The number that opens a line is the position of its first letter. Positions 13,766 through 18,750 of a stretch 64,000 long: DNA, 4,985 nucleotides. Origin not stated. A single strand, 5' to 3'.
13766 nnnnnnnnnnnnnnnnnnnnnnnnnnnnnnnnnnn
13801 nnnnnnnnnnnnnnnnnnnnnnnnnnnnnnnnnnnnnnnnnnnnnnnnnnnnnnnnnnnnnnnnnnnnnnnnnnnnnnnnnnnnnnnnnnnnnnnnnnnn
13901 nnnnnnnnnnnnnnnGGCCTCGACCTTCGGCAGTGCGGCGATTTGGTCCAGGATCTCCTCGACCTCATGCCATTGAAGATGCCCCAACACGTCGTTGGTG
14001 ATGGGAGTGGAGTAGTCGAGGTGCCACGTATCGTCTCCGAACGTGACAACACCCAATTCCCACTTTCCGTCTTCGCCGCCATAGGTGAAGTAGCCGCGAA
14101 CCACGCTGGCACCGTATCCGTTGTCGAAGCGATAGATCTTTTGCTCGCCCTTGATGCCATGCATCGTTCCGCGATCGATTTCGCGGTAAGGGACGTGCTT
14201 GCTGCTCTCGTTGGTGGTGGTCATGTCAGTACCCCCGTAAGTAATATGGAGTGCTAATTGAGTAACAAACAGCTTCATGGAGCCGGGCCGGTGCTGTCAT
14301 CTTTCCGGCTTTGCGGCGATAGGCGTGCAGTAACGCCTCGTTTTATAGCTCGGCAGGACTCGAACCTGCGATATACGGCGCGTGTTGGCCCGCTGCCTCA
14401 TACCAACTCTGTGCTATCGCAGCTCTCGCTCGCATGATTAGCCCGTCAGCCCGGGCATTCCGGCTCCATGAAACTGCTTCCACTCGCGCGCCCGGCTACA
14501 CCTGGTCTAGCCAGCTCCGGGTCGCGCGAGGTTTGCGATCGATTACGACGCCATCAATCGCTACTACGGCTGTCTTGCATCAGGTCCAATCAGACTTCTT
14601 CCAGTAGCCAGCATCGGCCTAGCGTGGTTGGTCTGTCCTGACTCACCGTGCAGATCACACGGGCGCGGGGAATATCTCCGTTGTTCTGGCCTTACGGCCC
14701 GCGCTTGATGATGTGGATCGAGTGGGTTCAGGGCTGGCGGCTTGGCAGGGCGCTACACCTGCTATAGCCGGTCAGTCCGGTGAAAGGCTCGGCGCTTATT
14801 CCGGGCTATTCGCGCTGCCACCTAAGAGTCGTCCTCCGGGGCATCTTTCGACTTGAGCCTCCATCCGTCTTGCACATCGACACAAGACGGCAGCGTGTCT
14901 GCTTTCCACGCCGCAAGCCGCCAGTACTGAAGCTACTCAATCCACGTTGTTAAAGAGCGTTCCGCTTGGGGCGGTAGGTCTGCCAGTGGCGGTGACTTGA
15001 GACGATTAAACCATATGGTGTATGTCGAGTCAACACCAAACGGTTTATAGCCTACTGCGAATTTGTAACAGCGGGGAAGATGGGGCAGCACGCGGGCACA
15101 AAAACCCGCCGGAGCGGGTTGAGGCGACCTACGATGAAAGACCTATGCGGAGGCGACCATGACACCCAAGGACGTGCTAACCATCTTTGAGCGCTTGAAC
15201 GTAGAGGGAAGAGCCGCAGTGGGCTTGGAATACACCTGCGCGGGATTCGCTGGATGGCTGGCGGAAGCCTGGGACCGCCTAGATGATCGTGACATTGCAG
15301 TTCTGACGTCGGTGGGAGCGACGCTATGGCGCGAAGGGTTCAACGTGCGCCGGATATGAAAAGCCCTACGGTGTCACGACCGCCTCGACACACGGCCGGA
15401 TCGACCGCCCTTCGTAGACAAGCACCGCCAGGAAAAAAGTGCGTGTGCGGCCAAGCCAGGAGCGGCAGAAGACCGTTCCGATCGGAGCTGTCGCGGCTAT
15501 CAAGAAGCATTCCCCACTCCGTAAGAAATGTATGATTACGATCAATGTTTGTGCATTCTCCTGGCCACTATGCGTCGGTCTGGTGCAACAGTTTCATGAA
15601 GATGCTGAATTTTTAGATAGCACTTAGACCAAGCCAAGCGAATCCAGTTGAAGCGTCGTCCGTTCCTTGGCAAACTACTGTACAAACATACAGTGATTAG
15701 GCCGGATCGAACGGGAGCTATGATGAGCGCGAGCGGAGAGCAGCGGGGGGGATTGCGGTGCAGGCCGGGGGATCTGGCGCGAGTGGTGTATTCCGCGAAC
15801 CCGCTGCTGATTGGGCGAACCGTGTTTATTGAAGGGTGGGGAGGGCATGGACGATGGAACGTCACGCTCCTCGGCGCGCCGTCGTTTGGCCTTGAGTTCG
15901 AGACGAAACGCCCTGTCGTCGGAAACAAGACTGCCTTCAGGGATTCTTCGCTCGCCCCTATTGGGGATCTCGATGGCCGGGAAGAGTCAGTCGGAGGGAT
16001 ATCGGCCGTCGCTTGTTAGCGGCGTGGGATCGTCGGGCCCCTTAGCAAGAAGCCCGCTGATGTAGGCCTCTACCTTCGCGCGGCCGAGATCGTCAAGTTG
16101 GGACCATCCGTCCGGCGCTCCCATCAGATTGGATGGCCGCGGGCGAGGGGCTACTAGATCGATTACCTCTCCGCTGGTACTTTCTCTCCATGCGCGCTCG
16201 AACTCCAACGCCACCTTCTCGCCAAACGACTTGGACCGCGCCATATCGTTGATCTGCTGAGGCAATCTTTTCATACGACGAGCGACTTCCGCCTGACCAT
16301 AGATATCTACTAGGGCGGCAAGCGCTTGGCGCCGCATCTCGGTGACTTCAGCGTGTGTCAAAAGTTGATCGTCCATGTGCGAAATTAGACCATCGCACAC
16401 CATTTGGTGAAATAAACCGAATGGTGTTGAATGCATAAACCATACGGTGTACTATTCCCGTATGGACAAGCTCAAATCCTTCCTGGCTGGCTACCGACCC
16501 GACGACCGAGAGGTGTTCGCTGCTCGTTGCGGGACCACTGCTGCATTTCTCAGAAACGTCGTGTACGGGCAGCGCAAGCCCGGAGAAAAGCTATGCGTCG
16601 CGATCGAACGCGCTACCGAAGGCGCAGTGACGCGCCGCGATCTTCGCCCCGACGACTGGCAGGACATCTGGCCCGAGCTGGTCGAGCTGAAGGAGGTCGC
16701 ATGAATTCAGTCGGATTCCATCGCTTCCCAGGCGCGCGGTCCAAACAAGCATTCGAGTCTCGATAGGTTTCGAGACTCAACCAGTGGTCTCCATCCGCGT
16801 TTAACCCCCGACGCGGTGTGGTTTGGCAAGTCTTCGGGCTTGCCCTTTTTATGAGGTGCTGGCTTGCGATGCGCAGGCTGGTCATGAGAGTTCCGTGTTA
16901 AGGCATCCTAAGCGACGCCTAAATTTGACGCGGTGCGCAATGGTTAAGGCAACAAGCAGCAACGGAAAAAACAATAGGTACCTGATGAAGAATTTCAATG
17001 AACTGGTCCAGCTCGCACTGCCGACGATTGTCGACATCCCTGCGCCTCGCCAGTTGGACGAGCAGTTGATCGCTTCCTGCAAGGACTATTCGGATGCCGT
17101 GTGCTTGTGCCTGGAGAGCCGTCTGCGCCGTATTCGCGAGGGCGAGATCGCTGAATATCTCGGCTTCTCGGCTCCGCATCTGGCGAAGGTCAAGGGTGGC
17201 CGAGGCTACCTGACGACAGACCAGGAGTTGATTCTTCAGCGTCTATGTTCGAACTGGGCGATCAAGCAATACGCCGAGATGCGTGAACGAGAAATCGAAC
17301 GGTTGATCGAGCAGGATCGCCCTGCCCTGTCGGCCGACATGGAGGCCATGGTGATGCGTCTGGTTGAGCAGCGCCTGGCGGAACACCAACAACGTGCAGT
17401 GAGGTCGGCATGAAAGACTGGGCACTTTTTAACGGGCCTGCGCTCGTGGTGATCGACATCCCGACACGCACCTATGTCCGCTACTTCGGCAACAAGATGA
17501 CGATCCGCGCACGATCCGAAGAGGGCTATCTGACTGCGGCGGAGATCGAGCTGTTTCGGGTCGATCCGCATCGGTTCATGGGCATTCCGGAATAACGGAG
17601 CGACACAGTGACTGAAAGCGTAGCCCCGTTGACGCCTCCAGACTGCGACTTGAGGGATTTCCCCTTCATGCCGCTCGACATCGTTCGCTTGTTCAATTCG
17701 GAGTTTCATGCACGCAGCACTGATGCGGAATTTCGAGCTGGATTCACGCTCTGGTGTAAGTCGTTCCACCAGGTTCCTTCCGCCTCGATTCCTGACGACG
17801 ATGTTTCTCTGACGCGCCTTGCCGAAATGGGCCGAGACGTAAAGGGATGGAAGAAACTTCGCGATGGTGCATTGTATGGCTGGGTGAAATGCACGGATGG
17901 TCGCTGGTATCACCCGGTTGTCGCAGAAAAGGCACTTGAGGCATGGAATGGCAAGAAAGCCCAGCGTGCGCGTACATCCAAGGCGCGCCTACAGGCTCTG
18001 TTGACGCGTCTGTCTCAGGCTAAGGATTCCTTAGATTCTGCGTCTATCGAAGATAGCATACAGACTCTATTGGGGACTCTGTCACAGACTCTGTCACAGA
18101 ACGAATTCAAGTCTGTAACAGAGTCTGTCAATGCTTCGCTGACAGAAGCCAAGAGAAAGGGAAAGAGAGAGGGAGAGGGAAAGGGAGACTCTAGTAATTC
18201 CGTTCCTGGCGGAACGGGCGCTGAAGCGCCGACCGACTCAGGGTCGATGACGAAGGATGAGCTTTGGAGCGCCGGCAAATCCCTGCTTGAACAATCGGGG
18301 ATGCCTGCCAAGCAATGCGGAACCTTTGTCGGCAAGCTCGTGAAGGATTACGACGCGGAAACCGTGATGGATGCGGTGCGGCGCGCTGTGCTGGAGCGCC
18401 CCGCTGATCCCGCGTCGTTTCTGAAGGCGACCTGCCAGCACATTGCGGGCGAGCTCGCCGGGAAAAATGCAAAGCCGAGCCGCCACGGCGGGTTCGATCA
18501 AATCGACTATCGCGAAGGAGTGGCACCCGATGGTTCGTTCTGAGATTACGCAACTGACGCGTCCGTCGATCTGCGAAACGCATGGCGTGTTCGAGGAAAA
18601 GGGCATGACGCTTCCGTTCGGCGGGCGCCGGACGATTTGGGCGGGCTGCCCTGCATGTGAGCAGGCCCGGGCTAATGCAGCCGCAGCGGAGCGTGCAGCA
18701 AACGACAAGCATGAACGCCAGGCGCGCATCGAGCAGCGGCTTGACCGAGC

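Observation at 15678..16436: Canonical LexA box beside a CI-like repressor that lacks a self-cleavage domain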

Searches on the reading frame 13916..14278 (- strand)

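Call 9: search_protein_families(library=pfam, proteins=[window:13916-14278:-], max_evalue=0.1)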
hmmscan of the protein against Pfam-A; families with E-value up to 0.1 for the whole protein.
window:13916-14278:- (121 aa): 0 families

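Call 10: search_protein_families(library=phrogs, proteins=[window:13916-14278:-], max_evalue=0.01)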
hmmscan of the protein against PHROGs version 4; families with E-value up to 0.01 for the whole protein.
window:13916-14278:- (121 aa): 1 family
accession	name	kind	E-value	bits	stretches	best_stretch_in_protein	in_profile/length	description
phrog_4074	-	unknown function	3.6e-22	79.2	1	32-116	15-89/90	-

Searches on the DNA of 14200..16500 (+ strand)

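Call 92: search_rna_families(source=window, start=14200, end=16500, threshold=evalue, max_evalue=1)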
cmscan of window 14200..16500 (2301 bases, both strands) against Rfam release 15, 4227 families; matches with E-value up to 1: 0.
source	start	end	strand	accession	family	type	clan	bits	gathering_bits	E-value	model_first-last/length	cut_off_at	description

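Call 97: search_dna_similar(query=window:14250-15160:+, collection=phages, mode=distant, max_rows=10)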
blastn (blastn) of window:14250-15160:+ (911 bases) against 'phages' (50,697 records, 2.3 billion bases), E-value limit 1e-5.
Records with a match: 13; places in all: 13; records where one place covers at least 80% of the query: 0.
Best place of each record, by identity: 80-90% 6; 60-80% 7.
By first word of the organism name: Burkholderia 11; Shewanella 1; Hujiaoplasma 1.
By host as written in the record: Burkholderia sp. 2; Burkholderia pseudomallei 2; Burkholderia cenocepacia 2; Burkholderia gladioli 2; Burkholderia pseudomallei NCTC 13178 1; Shewanella baltica 1; Tenericutes bacterium zrk29 1; - 1; and 1 more.
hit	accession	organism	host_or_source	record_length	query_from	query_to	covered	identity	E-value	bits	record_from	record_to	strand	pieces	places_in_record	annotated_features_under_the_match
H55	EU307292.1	Burkholderia phage Bups phi1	Burkholderia pseudomallei NCTC 13178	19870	197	415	24%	78.0%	1e-37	164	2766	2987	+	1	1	hypothetical protein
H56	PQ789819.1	Burkholderia phage vB_E192a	Burkholderia sp.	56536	197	397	22%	84.3%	9e-52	210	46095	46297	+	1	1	none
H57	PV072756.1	Burkholderia phage vB_PL1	Burkholderia sp.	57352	197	397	22%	84.3%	9e-52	210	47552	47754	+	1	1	none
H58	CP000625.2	Burkholderia phage phi644-2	Burkholderia pseudomallei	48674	197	397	22%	81.4%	1e-42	179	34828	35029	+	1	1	none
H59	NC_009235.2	Burkholderia phage phi644-2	Burkholderia pseudomallei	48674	197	397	22%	81.4%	1e-42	179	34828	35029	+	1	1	none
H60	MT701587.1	Burkholderia phage Magia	Burkholderia cenocepacia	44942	223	415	21%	76.7%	7e-28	131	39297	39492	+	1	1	hypothetical protein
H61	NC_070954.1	Burkholderia phage Magia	Burkholderia cenocepacia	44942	223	415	21%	76.7%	7e-28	131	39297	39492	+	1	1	hypothetical protein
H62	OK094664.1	Shewanella phage vB_Sb_QDWS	Shewanella baltica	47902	231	415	20%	79.8%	5e-36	158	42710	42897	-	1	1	none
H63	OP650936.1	Hujiaoplasma phage zrk29-1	Tenericutes bacterium zrk29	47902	231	415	20%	79.8%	5e-36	158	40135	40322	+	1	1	record has no annotation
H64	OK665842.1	Burkholderia phage BgManors32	Burkholderia gladioli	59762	222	415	21%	72.1%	9e-14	85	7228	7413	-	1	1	none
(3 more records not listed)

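Call 99: get_annotated_region(hit=H56, flank=900)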
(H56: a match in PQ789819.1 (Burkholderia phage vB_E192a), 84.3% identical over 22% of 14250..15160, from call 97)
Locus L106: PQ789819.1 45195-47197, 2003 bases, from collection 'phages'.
description: Burkholderia phage vB_E192a, complete genome.
organism: Burkholderia phage vB_E192a (NCBI taxid 3417002)
taxonomy: Viruses
host: Burkholderia sp.; source: -; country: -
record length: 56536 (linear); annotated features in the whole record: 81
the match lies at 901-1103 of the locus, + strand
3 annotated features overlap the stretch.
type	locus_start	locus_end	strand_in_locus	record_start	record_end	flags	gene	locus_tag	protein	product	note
CDS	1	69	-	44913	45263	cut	-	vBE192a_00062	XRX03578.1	hypothetical protein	-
CDS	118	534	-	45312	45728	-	-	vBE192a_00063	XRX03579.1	hypothetical protein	-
CDS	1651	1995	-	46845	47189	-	-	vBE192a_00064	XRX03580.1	helix-turn-helix domain-containing protein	-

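Call 100: get_annotated_region(hit=H59, flank=900)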
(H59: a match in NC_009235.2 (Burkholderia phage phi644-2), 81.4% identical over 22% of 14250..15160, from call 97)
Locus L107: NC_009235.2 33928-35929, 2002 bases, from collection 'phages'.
description: Burkholderia phage phi644-2, complete genome.
organism: Burkholderia phage phi644-2 (NCBI taxid 2881400)
taxonomy: Viruses; Duplodnaviria; Heunggongvirae; Uroviricota; Caudoviricetes; Stanholtvirus; Stanholtvirus sv6442
host: Burkholderia pseudomallei; source: -; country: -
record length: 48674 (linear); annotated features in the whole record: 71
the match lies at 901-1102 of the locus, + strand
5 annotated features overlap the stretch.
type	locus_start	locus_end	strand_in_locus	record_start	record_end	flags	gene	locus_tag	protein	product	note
CDS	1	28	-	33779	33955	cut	-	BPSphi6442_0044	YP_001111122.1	gp43, conserved domain protein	-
CDS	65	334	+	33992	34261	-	-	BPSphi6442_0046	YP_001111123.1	gp44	-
CDS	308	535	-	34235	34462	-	-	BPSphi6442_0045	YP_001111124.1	gp45, hypothetical protein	-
CDS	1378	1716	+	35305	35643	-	-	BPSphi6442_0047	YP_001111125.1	gp46, lipoprotein, putative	-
CDS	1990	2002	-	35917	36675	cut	-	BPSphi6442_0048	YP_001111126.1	gp47, conserved hypothetical protein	-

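Call 101: get_annotated_region(hit=H62, flank=900)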
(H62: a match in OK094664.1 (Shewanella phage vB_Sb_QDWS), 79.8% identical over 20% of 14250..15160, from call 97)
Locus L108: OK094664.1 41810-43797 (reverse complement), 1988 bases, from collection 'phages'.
description: Shewanella phage vB_Sb_QDWS, complete genome.
organism: Shewanella phage vB_Sb_QDWS (NCBI taxid 2880893)
taxonomy: Viruses; Duplodnaviria; Heunggongvirae; Uroviricota; Caudoviricetes
host: Shewanella baltica; source: -; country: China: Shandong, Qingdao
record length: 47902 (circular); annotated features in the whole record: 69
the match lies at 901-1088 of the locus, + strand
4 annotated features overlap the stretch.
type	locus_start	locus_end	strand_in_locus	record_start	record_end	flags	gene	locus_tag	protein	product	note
CDS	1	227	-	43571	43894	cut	-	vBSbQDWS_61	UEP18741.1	hypothetical protein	-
CDS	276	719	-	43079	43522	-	-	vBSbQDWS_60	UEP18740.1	hypothetical protein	-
CDS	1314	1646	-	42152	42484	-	-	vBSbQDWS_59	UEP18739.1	hypothetical protein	-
CDS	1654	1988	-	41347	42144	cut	-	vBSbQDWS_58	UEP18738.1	repressor protein C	-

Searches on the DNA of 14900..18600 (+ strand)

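Call 7: search_dna_similar(query=window:14900-18600:+, collection=phages, mode=distant, max_rows=20)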
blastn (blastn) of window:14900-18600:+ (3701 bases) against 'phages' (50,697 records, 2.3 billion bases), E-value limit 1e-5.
Records with a match: 11; places in all: 11; records where one place covers at least 80% of the query: 0.
Best place of each record, by identity: 80-90% 2; 60-80% 9.
By first word of the organism name: Burkholderia 8; Pseudomonas 1; Acidovorax 1; Ralstonia 1.
By host as written in the record: Burkholderia gladioli 3; Burkholderia cenocepacia 2; Burkholderia sp. 2; Pseudomonas aeruginosa 1; Paracidovorax oryzae 1; Ralstonia solanacearum T379 1; Burkholderia pseudomallei NCTC 13178 1.
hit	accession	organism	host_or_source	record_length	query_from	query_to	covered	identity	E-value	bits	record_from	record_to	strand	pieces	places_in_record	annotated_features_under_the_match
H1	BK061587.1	Pseudomonas phage vB_PaeS-D14L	Pseudomonas aeruginosa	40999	2727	3042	9%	67.1%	1e-18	102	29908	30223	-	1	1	phage protein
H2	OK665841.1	Burkholderia phage BgVeeders33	Burkholderia gladioli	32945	1491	1782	8%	71.9%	5e-30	141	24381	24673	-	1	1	hypothetical protein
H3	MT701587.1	Burkholderia phage Magia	Burkholderia cenocepacia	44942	2742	3047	8%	65.8%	1e-12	82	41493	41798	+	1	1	hypothetical protein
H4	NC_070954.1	Burkholderia phage Magia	Burkholderia cenocepacia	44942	2742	3047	8%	65.8%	1e-12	82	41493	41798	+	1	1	replication protein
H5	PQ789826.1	Burkholderia phage vB_RY3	Burkholderia sp.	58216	258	467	6%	71.9%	8e-22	113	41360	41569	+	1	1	hypothetical protein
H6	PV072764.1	Burkholderia phage vB_RY5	Burkholderia sp.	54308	258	467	6%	71.9%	8e-22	113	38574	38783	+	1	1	hypothetical protein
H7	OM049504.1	Acidovorax phage AP1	Paracidovorax oryzae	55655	1695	1782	2%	77.3%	8e-9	70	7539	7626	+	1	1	hypothetical protein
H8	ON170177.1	Ralstonia phage YO103_6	Ralstonia solanacearum T379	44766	1701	1784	2%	78.6%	2e-9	72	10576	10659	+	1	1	record has no annotation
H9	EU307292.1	Burkholderia phage Bups phi1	Burkholderia pseudomallei NCTC 13178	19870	2961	3033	2%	79.5%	3e-7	65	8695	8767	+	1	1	hypothetical protein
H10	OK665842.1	Burkholderia phage BgManors32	Burkholderia gladioli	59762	2978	3047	2%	80.0%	3e-7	64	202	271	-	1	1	none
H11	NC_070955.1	Burkholderia phage BgManors32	Burkholderia gladioli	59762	2978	3047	2%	80.0%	3e-7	64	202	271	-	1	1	none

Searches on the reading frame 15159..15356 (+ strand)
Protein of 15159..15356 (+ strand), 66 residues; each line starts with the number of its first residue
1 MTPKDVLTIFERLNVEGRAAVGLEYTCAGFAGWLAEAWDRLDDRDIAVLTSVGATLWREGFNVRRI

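Call 9: search_protein_families(library=pfam, proteins=[window:15159-15356:+], max_evalue=0.1)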
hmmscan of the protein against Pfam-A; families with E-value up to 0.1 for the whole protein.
window:15159-15356:+ (66 aa): 0 families

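Call 10: search_protein_families(library=phrogs, proteins=[window:15159-15356:+], max_evalue=0.01)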
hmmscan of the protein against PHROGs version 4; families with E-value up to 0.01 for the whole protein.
window:15159-15356:+ (66 aa): 1 family
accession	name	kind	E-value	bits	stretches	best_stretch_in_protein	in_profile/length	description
phrog_21839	-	unknown function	3.8e-05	24.9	1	27-64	30-67/74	-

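Call 95: search_protein_families(library=ncbifam, proteins=[window:15159-15356:+], max_evalue=0.1)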
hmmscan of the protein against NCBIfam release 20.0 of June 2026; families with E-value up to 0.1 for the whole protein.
window:15159-15356:+ (66 aa): 1 family
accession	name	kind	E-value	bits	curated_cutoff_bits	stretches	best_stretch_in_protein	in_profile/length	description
NF045548.1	GDSL_lipase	equivalog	0.02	14.4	300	1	22-62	53-92/231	Rv0518 family GDSL lipase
